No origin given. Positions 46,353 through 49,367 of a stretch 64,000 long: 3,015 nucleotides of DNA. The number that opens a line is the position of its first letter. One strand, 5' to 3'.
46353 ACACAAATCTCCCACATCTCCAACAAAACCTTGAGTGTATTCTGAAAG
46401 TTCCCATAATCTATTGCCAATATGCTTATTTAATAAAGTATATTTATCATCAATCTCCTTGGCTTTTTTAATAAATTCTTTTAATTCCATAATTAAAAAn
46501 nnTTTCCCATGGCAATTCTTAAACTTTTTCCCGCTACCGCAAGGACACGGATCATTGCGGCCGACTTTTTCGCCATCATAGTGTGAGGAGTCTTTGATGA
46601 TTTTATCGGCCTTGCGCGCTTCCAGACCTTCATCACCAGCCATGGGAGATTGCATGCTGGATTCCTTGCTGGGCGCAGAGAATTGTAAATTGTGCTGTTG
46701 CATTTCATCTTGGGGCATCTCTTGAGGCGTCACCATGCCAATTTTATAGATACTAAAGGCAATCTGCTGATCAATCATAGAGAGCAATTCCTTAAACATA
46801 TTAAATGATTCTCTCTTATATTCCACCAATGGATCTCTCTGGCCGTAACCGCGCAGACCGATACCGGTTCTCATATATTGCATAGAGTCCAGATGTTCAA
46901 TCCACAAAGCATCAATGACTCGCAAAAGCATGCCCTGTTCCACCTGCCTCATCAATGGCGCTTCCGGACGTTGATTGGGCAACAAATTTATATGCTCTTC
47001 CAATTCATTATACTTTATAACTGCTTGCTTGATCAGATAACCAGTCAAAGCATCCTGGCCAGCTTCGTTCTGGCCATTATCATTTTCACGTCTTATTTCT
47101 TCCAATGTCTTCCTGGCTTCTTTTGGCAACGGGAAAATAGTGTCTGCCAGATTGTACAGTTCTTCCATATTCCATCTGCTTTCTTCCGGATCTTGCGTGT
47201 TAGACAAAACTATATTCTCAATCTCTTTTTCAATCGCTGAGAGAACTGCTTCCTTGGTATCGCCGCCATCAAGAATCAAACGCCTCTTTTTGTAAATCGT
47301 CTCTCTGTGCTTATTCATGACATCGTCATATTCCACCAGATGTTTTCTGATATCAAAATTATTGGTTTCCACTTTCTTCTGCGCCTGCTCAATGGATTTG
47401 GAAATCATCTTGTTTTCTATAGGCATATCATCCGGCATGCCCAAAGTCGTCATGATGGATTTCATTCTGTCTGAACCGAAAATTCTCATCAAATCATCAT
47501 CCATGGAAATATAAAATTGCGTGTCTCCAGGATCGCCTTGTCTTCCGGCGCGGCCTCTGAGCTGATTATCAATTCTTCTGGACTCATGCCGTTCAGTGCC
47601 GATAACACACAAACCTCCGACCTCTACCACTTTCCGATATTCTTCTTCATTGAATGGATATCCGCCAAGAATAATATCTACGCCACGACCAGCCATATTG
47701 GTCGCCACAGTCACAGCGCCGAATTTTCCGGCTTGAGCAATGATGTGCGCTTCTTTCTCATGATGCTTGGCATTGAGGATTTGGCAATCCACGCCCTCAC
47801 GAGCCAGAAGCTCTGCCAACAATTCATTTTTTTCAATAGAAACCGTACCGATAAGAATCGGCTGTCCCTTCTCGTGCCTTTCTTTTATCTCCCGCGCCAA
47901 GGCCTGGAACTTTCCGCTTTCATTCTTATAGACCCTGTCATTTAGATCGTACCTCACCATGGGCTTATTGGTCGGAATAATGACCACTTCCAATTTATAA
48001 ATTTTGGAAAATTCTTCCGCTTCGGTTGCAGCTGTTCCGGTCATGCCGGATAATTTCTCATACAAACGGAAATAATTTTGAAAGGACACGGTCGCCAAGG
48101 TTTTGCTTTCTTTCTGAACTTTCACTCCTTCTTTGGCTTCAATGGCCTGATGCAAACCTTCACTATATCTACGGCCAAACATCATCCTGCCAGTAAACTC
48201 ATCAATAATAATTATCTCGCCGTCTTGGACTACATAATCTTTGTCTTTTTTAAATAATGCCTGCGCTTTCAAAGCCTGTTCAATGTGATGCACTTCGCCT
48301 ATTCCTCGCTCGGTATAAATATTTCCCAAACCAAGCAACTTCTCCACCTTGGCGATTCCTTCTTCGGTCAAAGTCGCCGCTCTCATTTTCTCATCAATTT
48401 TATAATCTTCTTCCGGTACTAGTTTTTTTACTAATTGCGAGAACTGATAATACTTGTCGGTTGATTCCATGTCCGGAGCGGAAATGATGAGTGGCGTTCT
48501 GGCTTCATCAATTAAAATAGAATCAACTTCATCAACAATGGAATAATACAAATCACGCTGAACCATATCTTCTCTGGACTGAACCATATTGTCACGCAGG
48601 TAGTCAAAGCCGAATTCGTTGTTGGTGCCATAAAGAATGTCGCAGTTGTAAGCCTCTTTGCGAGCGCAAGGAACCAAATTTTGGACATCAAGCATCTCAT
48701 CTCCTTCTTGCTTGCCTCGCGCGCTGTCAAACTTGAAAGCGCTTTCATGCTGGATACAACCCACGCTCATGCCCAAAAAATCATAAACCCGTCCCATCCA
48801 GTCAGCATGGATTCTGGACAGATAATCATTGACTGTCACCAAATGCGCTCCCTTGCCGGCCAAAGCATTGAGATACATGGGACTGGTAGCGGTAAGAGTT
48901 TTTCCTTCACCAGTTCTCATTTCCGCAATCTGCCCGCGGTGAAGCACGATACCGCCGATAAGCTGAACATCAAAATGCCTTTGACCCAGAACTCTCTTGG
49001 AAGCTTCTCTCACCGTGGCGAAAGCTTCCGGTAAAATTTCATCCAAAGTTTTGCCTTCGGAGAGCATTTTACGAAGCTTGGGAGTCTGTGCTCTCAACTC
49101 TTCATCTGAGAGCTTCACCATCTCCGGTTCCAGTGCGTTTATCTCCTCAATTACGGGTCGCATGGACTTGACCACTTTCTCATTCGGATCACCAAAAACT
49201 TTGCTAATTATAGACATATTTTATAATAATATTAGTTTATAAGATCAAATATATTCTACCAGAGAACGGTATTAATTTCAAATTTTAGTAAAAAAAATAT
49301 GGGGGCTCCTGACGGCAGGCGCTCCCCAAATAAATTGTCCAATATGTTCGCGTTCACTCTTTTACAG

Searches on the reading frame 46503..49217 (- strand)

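Call 74: search_protein_families(library=pfam, proteins=[window:46503-49217:-], max_evalue=0.001)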
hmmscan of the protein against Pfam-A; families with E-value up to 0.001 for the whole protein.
window:46503-49217:- (905 aa): 6 families
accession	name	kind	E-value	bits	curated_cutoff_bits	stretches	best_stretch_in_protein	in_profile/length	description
PF07517.20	SecA_DEAD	-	4.2e-125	417.2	24.6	1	5-404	2-290/290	SecA DEAD-like domain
PF21090.3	P-loop_SecA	-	2.7e-80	269.3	27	2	419-520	1-102/205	SecA P-loop domain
PF07516.18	SecA_SW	-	5.4e-62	209.9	26.7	1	599-825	1-198/200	SecA Wing and Scaffold domain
PF01043.26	SecA_PP_bind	-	3.9e-43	146.9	23.5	1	252-360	2-110/110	SecA preprotein cross-linking domain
PF02810.21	SEC-C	-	8.4e-10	38.8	20.4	1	887-905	1-19/19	SEC-C motif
PF00271.37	Helicase_C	-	5e-05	24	23.5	1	436-561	2-110/110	Helicase conserved C-terminal domain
